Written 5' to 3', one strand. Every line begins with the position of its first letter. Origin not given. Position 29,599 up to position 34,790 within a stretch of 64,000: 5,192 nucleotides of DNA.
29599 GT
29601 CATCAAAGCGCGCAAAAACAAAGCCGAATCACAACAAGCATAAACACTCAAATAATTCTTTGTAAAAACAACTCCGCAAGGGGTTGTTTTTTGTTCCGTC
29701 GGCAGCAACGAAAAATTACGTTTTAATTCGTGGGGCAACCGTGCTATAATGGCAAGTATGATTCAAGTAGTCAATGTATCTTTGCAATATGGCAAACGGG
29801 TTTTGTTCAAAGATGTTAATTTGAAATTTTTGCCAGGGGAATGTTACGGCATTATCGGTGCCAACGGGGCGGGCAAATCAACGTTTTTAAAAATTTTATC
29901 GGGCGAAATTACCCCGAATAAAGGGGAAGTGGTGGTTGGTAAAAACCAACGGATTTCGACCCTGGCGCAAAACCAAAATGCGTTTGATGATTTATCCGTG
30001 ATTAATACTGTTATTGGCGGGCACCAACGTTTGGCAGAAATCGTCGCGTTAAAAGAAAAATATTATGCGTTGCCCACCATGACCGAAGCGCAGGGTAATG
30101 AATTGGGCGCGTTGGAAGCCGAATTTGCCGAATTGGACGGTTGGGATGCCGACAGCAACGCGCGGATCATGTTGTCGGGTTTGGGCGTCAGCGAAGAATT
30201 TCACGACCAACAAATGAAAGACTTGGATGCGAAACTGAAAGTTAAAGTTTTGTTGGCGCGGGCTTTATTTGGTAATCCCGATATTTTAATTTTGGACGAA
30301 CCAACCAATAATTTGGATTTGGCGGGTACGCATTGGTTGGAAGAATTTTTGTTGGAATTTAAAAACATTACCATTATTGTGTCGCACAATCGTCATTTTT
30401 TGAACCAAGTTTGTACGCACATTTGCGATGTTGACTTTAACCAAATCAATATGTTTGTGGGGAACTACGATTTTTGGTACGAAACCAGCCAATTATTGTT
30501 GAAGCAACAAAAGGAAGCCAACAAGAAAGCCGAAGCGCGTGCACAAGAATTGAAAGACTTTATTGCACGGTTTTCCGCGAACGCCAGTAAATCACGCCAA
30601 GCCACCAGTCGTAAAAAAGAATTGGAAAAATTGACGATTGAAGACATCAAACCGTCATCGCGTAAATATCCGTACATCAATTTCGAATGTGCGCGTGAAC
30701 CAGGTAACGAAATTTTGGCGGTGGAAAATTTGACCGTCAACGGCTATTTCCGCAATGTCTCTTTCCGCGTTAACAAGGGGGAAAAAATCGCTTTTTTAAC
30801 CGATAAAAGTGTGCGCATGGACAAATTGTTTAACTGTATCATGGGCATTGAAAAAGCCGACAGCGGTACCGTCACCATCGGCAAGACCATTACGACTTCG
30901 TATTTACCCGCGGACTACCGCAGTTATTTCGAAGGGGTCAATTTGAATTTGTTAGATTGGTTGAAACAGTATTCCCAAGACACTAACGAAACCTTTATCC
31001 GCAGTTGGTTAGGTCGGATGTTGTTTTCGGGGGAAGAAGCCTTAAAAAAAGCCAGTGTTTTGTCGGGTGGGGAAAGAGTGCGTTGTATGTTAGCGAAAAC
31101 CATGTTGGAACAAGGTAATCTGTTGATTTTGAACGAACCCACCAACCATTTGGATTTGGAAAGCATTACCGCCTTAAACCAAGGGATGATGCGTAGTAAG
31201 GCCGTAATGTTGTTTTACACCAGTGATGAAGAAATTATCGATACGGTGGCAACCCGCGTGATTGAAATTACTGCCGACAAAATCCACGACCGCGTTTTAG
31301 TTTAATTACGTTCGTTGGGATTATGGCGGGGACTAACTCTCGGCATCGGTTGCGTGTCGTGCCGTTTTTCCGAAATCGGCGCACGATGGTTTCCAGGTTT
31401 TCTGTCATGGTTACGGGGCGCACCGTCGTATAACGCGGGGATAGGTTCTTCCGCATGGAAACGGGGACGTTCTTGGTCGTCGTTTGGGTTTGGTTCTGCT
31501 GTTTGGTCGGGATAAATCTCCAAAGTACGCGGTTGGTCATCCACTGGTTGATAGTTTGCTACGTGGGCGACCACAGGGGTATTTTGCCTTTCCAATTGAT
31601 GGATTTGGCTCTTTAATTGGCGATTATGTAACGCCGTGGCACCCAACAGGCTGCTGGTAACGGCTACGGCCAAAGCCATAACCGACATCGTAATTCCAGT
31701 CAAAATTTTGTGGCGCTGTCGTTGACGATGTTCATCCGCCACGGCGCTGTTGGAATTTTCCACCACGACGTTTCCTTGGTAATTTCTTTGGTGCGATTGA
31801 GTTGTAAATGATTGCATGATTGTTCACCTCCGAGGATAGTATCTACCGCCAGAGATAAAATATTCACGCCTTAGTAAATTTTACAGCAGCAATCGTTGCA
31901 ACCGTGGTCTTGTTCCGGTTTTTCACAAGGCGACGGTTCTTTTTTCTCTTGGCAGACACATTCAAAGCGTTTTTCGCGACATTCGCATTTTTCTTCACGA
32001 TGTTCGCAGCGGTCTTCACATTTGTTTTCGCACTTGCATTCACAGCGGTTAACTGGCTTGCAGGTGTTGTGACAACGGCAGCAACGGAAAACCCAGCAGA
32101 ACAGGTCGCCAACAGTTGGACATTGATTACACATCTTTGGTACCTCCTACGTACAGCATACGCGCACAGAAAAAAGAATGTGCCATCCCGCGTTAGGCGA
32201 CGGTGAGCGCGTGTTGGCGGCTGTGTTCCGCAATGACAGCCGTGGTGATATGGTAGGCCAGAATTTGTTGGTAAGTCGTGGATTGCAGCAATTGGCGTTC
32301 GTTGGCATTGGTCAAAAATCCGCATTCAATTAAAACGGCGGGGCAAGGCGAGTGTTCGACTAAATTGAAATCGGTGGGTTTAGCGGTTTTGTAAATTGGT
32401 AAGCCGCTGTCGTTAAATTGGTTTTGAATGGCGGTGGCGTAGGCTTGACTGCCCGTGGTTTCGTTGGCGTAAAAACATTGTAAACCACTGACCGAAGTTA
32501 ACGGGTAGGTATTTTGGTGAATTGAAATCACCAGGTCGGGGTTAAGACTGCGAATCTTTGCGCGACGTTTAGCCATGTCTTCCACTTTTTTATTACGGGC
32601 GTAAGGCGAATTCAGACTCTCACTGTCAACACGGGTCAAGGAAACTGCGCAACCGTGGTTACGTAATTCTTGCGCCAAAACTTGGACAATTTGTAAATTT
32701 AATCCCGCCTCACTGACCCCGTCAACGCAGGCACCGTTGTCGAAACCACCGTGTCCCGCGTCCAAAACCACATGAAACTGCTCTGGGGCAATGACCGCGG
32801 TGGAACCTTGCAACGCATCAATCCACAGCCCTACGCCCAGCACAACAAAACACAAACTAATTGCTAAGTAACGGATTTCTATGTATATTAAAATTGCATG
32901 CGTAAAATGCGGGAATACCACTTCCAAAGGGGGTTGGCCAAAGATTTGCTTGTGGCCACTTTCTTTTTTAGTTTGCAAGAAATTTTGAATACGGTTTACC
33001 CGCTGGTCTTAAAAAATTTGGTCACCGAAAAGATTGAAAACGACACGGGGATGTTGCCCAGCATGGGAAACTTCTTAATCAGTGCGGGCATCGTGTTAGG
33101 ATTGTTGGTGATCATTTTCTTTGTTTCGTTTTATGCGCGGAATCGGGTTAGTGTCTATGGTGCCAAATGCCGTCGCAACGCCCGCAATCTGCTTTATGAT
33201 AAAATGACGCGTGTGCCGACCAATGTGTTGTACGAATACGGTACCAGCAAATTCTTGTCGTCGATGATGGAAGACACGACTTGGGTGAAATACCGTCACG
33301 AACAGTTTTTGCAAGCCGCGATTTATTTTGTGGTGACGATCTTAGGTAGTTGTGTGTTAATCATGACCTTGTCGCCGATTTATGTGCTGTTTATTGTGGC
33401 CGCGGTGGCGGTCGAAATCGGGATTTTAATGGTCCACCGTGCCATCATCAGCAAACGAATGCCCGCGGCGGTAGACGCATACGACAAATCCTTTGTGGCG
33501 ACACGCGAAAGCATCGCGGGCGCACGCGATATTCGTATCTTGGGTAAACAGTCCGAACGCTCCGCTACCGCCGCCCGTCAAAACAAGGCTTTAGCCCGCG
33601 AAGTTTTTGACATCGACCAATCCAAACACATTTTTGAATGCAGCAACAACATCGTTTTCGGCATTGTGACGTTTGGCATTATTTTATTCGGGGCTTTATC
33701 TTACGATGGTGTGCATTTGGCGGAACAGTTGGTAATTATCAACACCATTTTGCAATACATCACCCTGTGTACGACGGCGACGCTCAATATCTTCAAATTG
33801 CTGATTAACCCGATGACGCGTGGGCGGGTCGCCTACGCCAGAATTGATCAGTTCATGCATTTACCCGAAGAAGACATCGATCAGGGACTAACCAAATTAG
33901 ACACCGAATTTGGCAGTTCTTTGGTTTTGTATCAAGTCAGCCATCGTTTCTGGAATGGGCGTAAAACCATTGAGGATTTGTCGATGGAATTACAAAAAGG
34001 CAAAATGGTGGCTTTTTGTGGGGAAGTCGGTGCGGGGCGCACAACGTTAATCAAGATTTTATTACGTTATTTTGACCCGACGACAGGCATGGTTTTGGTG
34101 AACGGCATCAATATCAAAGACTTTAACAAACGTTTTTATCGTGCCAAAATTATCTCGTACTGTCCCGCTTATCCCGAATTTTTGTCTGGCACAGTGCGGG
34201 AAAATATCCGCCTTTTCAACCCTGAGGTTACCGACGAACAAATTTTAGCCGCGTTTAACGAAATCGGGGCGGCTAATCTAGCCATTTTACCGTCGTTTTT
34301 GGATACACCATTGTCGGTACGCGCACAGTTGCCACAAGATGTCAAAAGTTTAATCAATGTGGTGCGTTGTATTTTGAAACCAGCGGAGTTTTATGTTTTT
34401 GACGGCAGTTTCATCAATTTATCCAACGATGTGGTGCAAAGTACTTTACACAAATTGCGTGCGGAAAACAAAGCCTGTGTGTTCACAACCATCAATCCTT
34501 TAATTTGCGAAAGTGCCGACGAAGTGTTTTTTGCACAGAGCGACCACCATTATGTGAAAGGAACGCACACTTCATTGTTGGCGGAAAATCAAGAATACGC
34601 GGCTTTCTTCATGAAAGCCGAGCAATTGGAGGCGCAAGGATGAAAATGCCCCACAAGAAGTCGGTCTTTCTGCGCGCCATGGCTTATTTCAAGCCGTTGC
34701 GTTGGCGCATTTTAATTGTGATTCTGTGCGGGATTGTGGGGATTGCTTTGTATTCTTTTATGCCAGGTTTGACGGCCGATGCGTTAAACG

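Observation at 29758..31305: ABC-F protein with a coherently degenerate second ATP site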

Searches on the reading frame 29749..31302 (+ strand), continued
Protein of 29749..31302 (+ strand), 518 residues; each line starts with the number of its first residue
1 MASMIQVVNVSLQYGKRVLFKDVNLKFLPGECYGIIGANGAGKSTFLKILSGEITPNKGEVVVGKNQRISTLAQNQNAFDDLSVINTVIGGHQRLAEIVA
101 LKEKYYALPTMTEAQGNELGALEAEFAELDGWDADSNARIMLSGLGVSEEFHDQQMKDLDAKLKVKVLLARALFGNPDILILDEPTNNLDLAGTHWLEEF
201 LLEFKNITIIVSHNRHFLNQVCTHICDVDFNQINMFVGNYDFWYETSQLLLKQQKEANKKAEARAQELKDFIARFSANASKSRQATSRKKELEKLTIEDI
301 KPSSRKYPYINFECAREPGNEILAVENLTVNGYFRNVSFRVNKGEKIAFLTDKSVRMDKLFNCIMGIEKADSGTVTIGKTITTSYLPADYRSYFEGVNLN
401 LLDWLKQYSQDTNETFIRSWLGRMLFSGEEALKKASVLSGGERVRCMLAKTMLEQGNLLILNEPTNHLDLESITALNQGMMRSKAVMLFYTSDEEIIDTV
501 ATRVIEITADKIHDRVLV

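Call 52: fold_search(model_id=the predicted structure, library=pdb)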
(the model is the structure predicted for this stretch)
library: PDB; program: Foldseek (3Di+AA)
matches with E <= 10: 1540; with E <= 0.001: 1268
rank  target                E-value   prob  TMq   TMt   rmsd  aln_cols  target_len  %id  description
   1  9njf_Y                1.5e-49  1.00  0.60  0.58  13.5       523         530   41  E. coli pre-elongation complex without an A-site tRNA with EQ2-YbiT in Non-hydrolytic 1/PtIM(a) conformation (released 2025-04-02)
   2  9nlf_Y                4.9e-44  1.00  0.54  0.53  14.8       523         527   40  E. coli initiation complex with EQ2-YbiT in Hydrolytic 2/PtIM(a) conformation (released 2025-04-02)
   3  7p7q_0                2.0e-39  1.00  0.55  0.54  13.9       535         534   23  E. faecalis 70S ribosome bound by PoxtA-EQ2, high-resolution combined volume (released 2022-02-23)
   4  4fin_A                2.1e-38  1.00  0.39  0.38  25.9       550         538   26  Crystal Structure of EttA (formerly YjjK) - an E. coli ABC-type ATPase (released 2013-07-03)
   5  7msm_x                3.6e-38  1.00  0.57  0.54  13.5       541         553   25  Mtb 70SIC in complex with MtbEttA at Trans_R0 state (released 2022-02-02)
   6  9nl5_E                7.5e-38  1.00  0.54  0.52  13.8       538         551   26  E. coli pre-elongation complex without an A-site tRNA with EQ2-EttA in Hydrolytic 1 conformation (released 2025-04-02)
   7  4fin_B                8.9e-38  1.00  0.42  0.41  26.0       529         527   26  Crystal Structure of EttA (formerly YjjK) - an E. coli ABC-type ATPase (released 2013-07-03)
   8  7msc_x                2.6e-37  1.00  0.55  0.52  13.3       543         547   25  Mtb 70SIC in complex with MtbEttA at Pre_R0 state (released 2022-02-02)
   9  7mu0_A                5.7e-37  1.00  0.39  0.37  27.2       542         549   25  MtbEttA in the ADP bound state (released 2022-02-02)
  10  7mu0_B                1.2e-36  1.00  0.38  0.36  26.7       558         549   24  MtbEttA in the ADP bound state (released 2022-02-02)
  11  9nlb_E                1.7e-36  1.00  0.54  0.52  13.8       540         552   26  E. coli initiation complex with EQ2-EttA in Hydrolytic 2 conformation (released 2025-04-02)
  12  9nlj_U                8.0e-36  1.00  0.55  0.53  12.4       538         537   25  E.coli Initiation complex with Uup-EQ2 (released 2025-04-02)
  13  7msz_x                5.7e-35  1.00  0.56  0.53  13.0       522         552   26  Mtb 70SIC in complex with MtbEttA at Trans_R1 state (released 2022-02-02)
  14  9nlh_H                1.6e-34  1.00  0.53  0.52  14.3       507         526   26  E.coli Initiation complex with YheS-EQ2 (released 2025-04-02)
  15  7msh_x                5.4e-34  1.00  0.53  0.51  13.2       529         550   27  Mtb 70SIC in complex with MtbEttA at Pre_R1 state (released 2022-02-02)
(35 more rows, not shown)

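Call 56: list_cluster_members(proteins=[P0097, P0085, P0082, P0111, P0113, P0080, P0116, P0106, P0102, P0005])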
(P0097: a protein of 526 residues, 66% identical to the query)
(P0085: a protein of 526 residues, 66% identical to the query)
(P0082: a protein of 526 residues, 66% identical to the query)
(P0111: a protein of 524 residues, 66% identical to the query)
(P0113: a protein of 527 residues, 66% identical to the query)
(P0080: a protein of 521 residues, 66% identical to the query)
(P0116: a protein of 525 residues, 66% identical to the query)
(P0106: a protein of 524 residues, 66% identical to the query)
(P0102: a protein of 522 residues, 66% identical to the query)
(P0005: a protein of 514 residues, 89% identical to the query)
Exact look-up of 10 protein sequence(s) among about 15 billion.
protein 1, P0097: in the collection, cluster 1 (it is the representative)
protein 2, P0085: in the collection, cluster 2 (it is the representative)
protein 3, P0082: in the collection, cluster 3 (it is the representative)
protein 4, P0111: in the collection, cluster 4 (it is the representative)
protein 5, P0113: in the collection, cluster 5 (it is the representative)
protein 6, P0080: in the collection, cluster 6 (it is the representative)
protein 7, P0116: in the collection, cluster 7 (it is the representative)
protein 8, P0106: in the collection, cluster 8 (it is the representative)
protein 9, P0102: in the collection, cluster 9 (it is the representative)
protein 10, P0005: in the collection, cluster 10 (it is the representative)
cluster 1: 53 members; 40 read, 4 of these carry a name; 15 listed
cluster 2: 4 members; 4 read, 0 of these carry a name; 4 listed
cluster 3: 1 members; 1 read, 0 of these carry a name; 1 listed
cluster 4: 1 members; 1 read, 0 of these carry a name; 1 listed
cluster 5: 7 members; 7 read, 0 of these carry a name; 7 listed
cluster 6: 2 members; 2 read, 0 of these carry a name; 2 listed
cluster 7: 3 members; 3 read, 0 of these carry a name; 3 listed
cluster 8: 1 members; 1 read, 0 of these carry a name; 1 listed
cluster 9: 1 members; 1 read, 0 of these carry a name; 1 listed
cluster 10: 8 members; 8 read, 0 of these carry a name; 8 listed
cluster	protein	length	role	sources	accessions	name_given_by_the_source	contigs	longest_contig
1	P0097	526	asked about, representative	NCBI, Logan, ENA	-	-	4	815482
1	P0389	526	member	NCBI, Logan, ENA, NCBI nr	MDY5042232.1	MAG: ATP-binding cassette domain-containing protein [Eubacteriales bacterium] | ATP-binding cassette domain-containing protein [Eubacteriales bacterium]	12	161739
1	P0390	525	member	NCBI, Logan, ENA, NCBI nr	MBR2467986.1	MAG: ATP-binding cassette domain-containing protein [Clostridia bacterium] | ATP-binding cassette domain-containing protein [Clostridia bacterium]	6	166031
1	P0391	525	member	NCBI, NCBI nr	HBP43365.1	MAG TPA: ABC transporter ATP-binding protein [Clostridiales bacterium] | ABC transporter ATP-binding protein [Clostridiales bacterium]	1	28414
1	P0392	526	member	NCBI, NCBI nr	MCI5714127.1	MAG: ATP-binding cassette domain-containing protein [Firmicutes bacterium] | ATP-binding cassette domain-containing protein [Bacillota bacterium]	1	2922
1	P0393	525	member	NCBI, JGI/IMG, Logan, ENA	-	-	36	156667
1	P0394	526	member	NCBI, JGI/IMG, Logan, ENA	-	-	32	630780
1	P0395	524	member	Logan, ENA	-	-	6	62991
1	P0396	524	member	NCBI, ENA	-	-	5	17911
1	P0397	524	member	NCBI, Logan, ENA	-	-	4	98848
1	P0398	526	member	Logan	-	-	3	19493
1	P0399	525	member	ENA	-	-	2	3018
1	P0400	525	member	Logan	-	-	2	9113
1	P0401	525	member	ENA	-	-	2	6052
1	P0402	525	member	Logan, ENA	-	-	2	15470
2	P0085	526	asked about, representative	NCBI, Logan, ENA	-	-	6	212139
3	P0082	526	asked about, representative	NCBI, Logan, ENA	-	-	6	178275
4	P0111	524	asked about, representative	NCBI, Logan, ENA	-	-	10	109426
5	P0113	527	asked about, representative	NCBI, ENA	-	-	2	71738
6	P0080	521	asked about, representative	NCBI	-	-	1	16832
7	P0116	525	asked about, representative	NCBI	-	-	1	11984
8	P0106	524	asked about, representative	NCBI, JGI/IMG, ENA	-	-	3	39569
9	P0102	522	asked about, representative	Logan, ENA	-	-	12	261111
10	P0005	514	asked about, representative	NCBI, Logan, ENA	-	-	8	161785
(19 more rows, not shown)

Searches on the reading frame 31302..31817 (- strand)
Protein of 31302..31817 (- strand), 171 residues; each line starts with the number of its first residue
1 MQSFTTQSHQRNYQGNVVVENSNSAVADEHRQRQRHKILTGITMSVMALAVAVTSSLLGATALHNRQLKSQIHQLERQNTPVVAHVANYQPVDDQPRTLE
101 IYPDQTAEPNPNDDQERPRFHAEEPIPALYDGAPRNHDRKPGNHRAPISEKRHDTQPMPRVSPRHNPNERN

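Call 19: search_protein_families(library=pfam, proteins=[window:31302-31817:-], max_evalue=0.001)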
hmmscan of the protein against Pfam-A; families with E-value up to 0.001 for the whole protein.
window:31302-31817:- (171 aa): 0 families

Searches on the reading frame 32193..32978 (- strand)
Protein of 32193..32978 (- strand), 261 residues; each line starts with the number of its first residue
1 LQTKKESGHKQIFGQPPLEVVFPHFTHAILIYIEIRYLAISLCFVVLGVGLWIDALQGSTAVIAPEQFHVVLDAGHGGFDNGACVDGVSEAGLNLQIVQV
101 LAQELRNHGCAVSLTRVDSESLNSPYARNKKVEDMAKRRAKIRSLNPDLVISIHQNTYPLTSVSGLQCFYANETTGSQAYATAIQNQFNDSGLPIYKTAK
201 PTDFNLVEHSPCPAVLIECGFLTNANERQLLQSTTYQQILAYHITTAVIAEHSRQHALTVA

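Call 19: search_protein_families(library=pfam, proteins=[window:32193-32978:-], max_evalue=0.001)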
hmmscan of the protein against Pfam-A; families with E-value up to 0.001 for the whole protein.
window:32193-32978:- (261 aa): 1 family
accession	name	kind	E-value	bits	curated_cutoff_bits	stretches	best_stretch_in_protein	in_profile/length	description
PF01520.23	Amidase_3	-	8e-38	130.6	27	1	70-249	1-173/174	N-acetylmuramoyl-L-alanine amidase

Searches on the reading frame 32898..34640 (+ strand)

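Call 19: search_protein_families(library=pfam, proteins=[window:32898-34640:+], max_evalue=0.001)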
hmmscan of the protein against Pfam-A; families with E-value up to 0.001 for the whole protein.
window:32898-34640:+ (581 aa): 2 families
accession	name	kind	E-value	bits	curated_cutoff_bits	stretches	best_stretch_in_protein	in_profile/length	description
PF00664.28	ABC_membrane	-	3.2e-14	53.7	28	1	17-288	1-270/274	ABC transporter transmembrane region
PF00005.33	ABC_tran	-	6.3e-14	53.2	25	1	359-502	2-133/137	ABC transporter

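Call 53: search_protein_families(library=ncbifam, proteins=[window:32898-34640:+], max_evalue=0.00001)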
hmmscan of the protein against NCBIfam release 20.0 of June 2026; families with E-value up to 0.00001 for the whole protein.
window:32898-34640:+ (581 aa): 77 families (the best 25 are shown)
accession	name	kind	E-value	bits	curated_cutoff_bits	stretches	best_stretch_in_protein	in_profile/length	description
TIGR02204.1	MsbA_rel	hypoth_equivalog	3e-34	118.6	780.4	1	23-570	26-571/576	ABC transporter, permease/ATP-binding protein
TIGR02868.1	CydC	equivalog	6.5e-34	117.5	329.05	1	93-522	86-516/530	thiol reductant ABC exporter subunit CydC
TIGR02203.1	MsbA_lipidA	equivalog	1.4e-32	113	602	1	12-570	11-565/572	lipid A export permease/ATP-binding protein MsbA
TIGR03375.1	type_I_sec_LssB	subfamily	1.6e-32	112.6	693.1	1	153-530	280-658/696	type I secretion system permease/ATPase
TIGR01193.1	bacteriocin_ABC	subfamily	4.6e-32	111.4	523.85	1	146-570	282-705/708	peptide cleavage/export ABC transporter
NF008055.0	PRK10789.1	equivalog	1.1e-30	106.7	845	1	17-579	18-575/590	SmdA family multidrug ABC transporter permease/ATP-binding protein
TIGR02857.1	CydD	equivalog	9e-30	104.1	435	1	308-542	289-525/529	thiol reductant ABC exporter subunit CydD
NF008364.0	PRK11160.1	equivalog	4.6e-28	98.2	630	1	58-571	58-572/575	heme ABC transporter ATP-binding protein/permease CydC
NF010178.0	PRK13657.1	equivalog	2.7e-26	92.1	733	1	63-576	61-571/588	glucan ABC transporter ATP-binding protein/ permease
NF045998.1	cleave_ABC_plasm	equivalog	8.3e-25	87.1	500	1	15-526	153-651/673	Mbov_0121 family peptidase domain-containing ABC transporter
NF008379.0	PRK11174.1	equivalog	8.9e-24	84.1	684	1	314-574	322-584/588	heme ABC transporter permease/ATP-binding protein CydD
TIGR01846.1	type_I_sec_HlyB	subfamily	1.7e-23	82.8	725.55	1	67-573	183-691/694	type I secretion system permease/ATPase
NF008381.0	PRK11176.1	equivalog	2.3e-23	82.4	867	1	26-570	36-575/582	lipid A ABC transporter ATP-binding protein/permease MsbA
TIGR01842.1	type_I_sec_PrtD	subfamily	9.7e-22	77.2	510.15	1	153-561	134-541/544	type I secretion system permease/ATPase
TIGR01192.1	chvA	subfamily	8.7e-21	74.2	585.4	1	89-571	85-567/585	glucan export ABC transporter ATP-binding protein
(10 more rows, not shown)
